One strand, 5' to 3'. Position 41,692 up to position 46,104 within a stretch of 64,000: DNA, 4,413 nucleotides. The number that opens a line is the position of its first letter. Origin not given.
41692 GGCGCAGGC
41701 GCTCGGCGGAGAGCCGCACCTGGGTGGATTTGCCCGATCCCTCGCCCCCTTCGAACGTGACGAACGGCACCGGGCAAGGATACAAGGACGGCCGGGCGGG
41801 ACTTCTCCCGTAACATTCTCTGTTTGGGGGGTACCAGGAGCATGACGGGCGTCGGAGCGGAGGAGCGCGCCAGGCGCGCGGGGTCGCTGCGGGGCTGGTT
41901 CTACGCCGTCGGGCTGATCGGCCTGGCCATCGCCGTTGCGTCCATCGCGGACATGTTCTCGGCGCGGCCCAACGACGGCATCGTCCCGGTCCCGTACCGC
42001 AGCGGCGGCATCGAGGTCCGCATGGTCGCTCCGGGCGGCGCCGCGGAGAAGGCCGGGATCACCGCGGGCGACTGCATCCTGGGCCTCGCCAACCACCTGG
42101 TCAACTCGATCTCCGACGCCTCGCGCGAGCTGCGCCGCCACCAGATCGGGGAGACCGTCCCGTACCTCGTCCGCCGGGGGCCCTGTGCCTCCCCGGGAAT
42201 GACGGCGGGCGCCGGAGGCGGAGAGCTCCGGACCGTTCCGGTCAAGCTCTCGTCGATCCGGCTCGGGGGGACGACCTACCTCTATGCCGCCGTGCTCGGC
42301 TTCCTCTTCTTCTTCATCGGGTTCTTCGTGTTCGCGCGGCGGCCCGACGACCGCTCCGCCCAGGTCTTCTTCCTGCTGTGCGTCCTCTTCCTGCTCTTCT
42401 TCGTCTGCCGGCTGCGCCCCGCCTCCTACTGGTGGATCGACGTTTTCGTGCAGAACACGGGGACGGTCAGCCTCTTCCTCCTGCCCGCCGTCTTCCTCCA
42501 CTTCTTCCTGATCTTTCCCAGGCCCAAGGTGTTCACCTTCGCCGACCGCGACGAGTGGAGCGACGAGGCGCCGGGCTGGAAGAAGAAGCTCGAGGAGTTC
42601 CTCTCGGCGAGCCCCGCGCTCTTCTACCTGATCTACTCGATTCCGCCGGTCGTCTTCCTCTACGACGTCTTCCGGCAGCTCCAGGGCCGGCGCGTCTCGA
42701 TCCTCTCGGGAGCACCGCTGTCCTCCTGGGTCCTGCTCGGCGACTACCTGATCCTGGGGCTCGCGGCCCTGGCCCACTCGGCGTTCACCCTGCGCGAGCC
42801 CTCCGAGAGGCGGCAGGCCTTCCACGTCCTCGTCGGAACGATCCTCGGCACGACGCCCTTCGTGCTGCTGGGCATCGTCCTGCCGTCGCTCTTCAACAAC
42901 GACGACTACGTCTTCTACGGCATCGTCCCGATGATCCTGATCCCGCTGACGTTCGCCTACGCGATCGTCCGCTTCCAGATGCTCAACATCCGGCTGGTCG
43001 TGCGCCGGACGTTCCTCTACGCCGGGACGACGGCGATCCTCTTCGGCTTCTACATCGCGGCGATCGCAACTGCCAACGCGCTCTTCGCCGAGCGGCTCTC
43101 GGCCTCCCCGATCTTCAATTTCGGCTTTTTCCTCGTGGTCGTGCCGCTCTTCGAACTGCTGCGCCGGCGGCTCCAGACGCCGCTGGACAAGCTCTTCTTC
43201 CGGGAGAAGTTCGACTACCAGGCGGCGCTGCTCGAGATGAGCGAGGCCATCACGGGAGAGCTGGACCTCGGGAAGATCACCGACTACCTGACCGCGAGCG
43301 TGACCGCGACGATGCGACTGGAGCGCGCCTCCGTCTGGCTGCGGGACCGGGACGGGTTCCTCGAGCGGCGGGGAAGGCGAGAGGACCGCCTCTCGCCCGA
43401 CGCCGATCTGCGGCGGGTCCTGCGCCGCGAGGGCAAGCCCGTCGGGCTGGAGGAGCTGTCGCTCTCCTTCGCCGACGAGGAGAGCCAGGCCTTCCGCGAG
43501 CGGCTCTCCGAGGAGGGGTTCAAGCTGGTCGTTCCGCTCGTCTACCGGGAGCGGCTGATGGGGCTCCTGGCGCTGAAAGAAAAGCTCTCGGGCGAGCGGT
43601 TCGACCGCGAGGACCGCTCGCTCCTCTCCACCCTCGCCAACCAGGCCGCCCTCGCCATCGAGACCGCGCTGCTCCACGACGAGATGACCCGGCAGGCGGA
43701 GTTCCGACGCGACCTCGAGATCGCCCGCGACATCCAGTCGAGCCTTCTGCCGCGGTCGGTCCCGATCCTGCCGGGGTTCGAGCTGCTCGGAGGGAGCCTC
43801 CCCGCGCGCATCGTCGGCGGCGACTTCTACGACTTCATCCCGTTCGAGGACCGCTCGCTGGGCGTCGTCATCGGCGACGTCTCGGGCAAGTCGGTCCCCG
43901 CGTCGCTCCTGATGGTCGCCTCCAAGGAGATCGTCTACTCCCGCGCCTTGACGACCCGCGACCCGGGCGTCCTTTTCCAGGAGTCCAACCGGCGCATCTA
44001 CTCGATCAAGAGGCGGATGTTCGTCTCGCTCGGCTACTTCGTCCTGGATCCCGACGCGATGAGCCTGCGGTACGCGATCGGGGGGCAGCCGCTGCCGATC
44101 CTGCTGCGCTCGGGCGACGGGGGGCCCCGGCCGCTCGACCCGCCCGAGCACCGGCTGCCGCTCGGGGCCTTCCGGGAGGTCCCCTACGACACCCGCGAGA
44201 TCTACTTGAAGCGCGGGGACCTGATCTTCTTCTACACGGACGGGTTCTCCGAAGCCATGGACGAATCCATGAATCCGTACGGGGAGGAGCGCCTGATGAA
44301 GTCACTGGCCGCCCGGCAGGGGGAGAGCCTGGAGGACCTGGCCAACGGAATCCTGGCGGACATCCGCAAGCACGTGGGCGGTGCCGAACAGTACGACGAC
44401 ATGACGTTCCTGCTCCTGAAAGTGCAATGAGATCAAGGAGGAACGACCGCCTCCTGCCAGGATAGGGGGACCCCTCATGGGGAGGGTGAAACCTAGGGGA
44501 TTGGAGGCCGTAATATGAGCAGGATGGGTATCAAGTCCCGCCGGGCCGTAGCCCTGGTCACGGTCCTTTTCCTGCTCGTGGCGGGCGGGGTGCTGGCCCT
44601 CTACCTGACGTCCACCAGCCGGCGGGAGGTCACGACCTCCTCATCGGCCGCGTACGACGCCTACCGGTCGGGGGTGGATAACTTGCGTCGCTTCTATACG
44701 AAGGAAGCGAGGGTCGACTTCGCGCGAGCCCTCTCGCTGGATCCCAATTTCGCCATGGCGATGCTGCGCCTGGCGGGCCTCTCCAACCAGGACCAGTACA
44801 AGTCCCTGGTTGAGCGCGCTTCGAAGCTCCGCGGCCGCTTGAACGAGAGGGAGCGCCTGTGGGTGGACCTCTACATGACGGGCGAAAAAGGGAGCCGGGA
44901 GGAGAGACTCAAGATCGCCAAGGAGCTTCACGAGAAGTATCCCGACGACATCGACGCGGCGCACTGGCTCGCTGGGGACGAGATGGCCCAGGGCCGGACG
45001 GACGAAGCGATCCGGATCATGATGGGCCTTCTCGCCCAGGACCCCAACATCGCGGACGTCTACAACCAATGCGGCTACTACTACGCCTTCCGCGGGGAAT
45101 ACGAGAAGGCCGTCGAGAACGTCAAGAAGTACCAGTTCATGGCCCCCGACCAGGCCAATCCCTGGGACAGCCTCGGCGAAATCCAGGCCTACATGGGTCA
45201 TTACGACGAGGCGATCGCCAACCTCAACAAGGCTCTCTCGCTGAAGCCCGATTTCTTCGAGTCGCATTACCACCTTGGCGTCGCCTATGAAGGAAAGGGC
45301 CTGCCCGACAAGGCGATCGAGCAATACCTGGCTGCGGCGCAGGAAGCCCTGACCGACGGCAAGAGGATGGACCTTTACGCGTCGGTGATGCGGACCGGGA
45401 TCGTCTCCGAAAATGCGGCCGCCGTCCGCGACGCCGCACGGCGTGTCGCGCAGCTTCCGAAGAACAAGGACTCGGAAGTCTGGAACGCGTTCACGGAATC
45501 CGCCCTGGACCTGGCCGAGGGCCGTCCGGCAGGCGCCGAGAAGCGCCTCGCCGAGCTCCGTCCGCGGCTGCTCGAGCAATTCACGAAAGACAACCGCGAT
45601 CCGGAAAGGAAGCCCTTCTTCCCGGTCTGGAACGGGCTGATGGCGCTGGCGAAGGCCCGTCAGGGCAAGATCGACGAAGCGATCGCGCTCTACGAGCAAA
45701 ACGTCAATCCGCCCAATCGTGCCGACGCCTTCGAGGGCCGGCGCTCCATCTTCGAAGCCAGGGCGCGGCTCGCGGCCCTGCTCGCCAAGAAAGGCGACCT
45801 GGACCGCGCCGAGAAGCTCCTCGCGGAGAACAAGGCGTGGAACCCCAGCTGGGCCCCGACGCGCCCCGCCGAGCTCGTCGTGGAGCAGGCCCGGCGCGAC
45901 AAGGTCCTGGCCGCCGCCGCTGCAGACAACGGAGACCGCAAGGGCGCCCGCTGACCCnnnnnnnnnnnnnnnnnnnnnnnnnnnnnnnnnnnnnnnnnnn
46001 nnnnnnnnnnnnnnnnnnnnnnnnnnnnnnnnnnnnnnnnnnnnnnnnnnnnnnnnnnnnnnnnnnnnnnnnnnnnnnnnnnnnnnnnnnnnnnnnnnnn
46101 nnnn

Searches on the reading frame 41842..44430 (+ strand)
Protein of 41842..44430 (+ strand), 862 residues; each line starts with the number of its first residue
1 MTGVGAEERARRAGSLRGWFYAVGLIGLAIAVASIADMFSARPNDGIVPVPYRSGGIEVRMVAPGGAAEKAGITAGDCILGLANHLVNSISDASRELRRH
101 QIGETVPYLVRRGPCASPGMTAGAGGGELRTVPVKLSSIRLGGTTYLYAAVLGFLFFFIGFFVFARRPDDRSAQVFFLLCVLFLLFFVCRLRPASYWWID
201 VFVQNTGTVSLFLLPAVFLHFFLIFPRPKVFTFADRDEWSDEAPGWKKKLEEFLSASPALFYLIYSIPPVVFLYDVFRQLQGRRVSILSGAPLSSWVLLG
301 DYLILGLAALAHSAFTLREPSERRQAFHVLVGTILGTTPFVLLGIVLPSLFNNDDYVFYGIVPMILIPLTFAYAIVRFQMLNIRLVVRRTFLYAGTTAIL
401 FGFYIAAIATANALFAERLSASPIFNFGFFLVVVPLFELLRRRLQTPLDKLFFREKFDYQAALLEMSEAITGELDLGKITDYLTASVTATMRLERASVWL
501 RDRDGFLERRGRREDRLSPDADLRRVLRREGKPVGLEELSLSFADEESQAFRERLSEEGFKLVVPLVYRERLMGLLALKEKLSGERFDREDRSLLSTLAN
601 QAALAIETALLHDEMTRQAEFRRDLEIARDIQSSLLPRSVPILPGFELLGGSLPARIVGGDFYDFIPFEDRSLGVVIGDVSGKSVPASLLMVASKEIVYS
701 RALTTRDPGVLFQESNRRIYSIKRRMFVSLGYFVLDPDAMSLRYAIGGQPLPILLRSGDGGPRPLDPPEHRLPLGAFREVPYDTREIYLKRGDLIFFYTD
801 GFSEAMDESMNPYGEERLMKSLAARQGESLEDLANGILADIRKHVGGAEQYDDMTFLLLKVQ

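Call 3: search_protein_families(library=pfam, proteins=[window:41842-44430:+], max_evalue=0.1)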
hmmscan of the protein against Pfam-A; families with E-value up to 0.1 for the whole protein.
window:41842-44430:+ (862 aa): 7 families
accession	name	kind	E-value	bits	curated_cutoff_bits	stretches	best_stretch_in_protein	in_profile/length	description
PF07228.17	SpoIIE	-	2.4e-42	145.5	25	1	670-861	2-191/192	Stage II sporulation protein E (SpoIIE)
PF01590.32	GAF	-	7.3e-13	49.6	22.4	1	475-606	1-133/133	GAF domain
PF13492.12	GAF_3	-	5.6e-10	40.2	27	1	489-607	15-128/129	GAF domain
PF13185.12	GAF_2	-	4.5e-09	37.1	28.6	1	477-607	5-136/136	GAF domain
PF17820.7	PDZ_6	-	2.6e-07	30.7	27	1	59-111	2-53/54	PDZ domain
PF13180.12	PDZ_2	-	6.9e-06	26.7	27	1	54-112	11-69/80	PDZ domain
PF00595.29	PDZ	-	0.00041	21.1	23.2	1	53-104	20-74/81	PDZ domain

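Call 5: search_protein_families(library=ncbifam, proteins=[window:41842-44430:+], max_evalue=1)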
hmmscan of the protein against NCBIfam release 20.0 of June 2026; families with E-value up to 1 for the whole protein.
window:41842-44430:+ (862 aa): 15 families
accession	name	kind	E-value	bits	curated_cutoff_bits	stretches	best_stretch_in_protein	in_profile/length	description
TIGR02916.1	PEP_his_kin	equivalog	3.9e-19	68.7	300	1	351-618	189-469/679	XrtA/PEP-CTERM system histidine kinase PrsK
NF045505.1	RR_RssB_Pseudo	equivalog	8.1e-10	38.3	700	1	622-835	153-370/394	two-component system response regulator RssB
NF038263.1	prot_phos_SiaA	equivalog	6e-08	31.7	700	1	654-861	445-657/658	biofilm regulation protein phosphatase SiaA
NF041606.1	dguan_cyc_DgcA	equivalog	4.8e-06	25.8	370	1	518-616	83-179/340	diguanylate cyclase DgcA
TIGR02865.1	spore_II_E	equivalog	9.2e-06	24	490.8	1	771-861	676-763/764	stage II sporulation protein E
TIGR02037.1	degP_htrA_DO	subfamily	2.2e-05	23.6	416.2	1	56-112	260-316/434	Do family serine endopeptidase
NF041199.1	trx7_PDZ_seleno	equivalog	4.5e-05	22.5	300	1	58-113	206-262/390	Trx7/PDZ domain-containing (seleno)protein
NF008283.0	PRK11061.1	equivalog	0.00068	18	583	1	517-617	68-165/748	phosphoenolpyruvate--protein phosphotransferase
NF047786.1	his_kin_MadS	equivalog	0.00086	18.5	500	1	551-620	121-188/434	MadS family sensor histidine kinase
NF047968.1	SerProtHtrA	equivalog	0.0024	17.3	470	1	55-112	289-346/357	serine protease HtrA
NF041521.1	HhoA_HhoB_HtrA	equivalog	0.0048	16.2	450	1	50-113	259-321/335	HhoA/HhoB/HtrA family serine endopeptidase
NF008147.1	PRK10898.1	equivalog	0.016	14.3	408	1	55-112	279-336/352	outer membrane-stress sensor serine endopeptidase DegS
NF008189.1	PRK10942.1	equivalog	0.036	12.5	720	1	58-98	316-356/477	serine endoprotease DegP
NF007526.1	PRK10139.1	equivalog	0.042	12.5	756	1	58-105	294-341/456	serine endoprotease DegQ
NF003451.0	PRK05022.1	equivalog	0.17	10.5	476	1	564-624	118-177/512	nitric oxide reductase transcriptional regulator NorR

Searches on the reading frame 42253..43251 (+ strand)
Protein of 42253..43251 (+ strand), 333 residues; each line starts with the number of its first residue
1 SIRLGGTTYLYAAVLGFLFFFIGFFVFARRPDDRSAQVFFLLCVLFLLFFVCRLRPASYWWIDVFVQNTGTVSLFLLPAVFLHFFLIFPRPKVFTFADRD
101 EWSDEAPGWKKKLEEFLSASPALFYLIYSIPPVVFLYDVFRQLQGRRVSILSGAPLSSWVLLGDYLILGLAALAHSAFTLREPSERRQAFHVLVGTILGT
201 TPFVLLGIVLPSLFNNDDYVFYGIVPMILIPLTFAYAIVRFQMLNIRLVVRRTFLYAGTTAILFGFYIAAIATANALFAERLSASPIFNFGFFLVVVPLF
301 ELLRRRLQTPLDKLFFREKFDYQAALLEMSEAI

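Call 36: search_protein_families(library=pfam, proteins=[window:42253-43251:+], max_evalue=10)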
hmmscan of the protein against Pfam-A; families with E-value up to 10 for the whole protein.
window:42253-43251:+ (333 aa): 2 families
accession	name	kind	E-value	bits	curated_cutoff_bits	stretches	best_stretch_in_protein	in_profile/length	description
PF03779.20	SPW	-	0.1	13.6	31.5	1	166-205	32-71/93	SPW repeat domain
PF04835.17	Pox_A9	-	2.5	8.8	22.8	1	192-218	25-51/53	A9 protein conserved region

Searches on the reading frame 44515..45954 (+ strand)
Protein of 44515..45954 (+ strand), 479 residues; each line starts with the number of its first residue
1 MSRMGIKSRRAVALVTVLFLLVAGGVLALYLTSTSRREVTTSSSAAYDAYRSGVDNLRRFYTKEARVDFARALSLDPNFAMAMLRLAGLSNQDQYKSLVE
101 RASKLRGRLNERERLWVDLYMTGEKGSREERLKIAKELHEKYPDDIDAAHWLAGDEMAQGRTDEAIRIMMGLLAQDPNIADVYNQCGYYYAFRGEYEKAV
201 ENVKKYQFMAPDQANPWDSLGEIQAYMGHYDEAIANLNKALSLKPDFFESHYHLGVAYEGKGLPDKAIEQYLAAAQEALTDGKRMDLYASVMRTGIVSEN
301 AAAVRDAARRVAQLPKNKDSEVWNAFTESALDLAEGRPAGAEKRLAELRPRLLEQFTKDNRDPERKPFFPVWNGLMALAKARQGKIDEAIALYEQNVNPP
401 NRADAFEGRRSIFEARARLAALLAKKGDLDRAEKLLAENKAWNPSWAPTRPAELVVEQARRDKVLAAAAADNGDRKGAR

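Call 9: search_protein_families(library=pfam, proteins=[window:44515-45954:+], max_evalue=0.001)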
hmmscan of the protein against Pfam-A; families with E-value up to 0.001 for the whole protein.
window:44515-45954:+ (479 aa): 14 families
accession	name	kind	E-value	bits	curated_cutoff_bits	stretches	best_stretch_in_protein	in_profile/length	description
PF07719.23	TPR_2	-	1.6e-17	62.5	27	1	216-246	3-33/34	Tetratricopeptide repeat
PF00515.34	TPR_1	-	4.6e-17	61.5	27.8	1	220-247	7-34/34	Tetratricopeptide repeat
PF14559.12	TPR_19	-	6e-16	59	25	2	228-279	5-56/68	Tetratricopeptide repeat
PF13431.12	TPR_17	-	1.8e-15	56.3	24.4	0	238-269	3-34/34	Tetratricopeptide repeat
PF13181.12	TPR_8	-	3.7e-15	55.2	25.7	1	217-246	4-33/34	Tetratricopeptide repeat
PF13414.12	TPR_11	-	6.4e-15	55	26.8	1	226-262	6-42/42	TPR repeat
PF13424.12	TPR_12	-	1.9e-14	54.1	30.1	0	148-204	5-69/77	Tetratricopeptide repeat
PF13428.12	TPR_14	-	7.5e-13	48.2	23.5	0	215-255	2-42/44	Tetratricopeptide repeat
PF13176.12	TPR_7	-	4.7e-09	36.1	27.9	0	217-246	2-31/36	Tetratricopeptide repeat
PF13432.12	TPR_16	-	1.1e-08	35.8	32.7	1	221-277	4-59/65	Tetratricopeptide repeat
PF23914.1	TPR_CcmH_CycH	-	1.2e-07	32.2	42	0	210-246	46-82/158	Cytochrome c-type biogenesis protein H TPR domain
PF10602.15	RPN7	-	1.1e-06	29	29.6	1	249-325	37-109/174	26S proteasome subunit RPN7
PF14561.12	TPR_20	-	4.3e-05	24.2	25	1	134-181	10-57/90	Tetratricopeptide repeat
PF12895.13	ANAPC3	-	0.00012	22.7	27.2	0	159-239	2-81/82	Anaphase-promoting complex, cyclosome, subunit 3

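Call 54: search_protein_families(library=ncbifam, proteins=[window:44515-45954:+], max_evalue=0.00001)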
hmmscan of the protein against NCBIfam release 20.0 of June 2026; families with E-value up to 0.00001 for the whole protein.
window:44515-45954:+ (479 aa): 8 families
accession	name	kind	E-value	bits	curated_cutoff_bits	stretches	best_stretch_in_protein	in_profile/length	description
NF040959.1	MamA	equivalog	1.7e-19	70.1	200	1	124-270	49-195/204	magnetosome protein MamA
TIGR04510.1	mod_pep_cyc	subfamily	5.2e-18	64.9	400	1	32-393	384-749/814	putative peptide modification system cyclase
TIGR02917.1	PEP_TPR_lipo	equivalog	3.5e-16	58.3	312.2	1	193-310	444-562/899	XrtA/PEP-CTERM system TPR-repeat protein PrsT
NF033762.1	social_mot_Tgl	equivalog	5.7e-13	48.8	225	1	27-233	10-223/252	social motility TPR repeat lipoprotein Tgl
TIGR02521.1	type_IV_pilW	equivalog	6e-09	35.8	154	0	228-278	45-95/234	type IV pilus biogenesis/stability protein PilW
NF008391.2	PRK11189.1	equivalog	1.3e-06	28.1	250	0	173-202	92-121/297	lipoprotein NlpI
NF008757.0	PRK11788.1-5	equivalog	3.9e-06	26.3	363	0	56-190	190-326/388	lipopolysaccharide assembly protein LapB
NF033758.1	gliding_GltE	equivalog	5e-06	25.8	225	0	121-254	129-262/411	adventurous gliding motility TPR repeat lipoprotein GltE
